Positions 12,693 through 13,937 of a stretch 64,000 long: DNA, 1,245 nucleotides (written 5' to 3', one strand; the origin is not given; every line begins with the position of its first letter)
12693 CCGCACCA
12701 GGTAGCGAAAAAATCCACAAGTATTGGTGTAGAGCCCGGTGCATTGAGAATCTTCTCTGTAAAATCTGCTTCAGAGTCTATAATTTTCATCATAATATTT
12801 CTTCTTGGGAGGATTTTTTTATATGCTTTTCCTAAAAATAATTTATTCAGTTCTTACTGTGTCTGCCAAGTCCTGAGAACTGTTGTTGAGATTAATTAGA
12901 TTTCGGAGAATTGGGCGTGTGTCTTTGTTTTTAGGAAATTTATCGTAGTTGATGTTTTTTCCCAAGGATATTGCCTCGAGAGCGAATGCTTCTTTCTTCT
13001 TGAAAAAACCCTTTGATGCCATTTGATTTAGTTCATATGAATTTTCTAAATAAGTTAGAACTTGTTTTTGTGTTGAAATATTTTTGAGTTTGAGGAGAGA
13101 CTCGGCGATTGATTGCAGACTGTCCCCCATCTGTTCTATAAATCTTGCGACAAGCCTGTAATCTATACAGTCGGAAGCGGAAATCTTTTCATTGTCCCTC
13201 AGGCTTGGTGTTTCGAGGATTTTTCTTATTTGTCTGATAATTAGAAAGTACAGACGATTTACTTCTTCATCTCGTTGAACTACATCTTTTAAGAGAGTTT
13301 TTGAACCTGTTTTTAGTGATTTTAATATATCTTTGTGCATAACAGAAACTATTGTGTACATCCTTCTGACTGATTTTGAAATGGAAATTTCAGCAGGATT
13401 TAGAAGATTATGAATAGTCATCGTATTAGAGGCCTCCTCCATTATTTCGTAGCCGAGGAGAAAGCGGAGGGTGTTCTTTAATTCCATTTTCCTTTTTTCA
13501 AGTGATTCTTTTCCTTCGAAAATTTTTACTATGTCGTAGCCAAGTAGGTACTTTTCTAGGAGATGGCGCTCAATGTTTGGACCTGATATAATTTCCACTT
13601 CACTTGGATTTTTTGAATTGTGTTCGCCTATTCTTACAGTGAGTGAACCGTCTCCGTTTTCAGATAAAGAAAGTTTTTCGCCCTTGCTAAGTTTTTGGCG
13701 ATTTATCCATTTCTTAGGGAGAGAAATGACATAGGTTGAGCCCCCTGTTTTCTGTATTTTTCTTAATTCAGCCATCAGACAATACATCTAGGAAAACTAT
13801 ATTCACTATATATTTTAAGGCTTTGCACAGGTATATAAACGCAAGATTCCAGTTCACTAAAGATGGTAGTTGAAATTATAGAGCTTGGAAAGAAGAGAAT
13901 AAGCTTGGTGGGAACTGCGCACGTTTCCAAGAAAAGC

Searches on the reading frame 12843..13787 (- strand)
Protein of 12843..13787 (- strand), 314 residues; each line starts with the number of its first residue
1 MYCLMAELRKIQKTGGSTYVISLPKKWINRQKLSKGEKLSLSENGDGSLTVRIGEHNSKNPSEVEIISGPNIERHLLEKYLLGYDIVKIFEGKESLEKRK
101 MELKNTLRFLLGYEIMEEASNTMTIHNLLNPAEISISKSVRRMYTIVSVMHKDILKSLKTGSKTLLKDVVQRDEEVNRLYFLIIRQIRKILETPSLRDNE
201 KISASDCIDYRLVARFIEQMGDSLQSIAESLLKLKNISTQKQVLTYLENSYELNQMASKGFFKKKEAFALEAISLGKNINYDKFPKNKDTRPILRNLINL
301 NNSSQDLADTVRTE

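Call 38: search_protein_families(library=pfam, proteins=[window:12843-13787:-], max_evalue=0.00001)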
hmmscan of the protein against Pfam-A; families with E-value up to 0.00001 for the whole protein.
window:12843-13787:- (314 aa): 2 families
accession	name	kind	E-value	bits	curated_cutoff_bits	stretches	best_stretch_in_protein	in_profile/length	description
PF01895.24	PhoU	-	3.9e-16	59.6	23.5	1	140-230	1-88/89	PhoU domain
PF04014.23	MazE_antitoxin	-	2.9e-08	34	24.7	1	12-52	1-41/48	Antidote-toxin recognition MazE, bacterial antitoxin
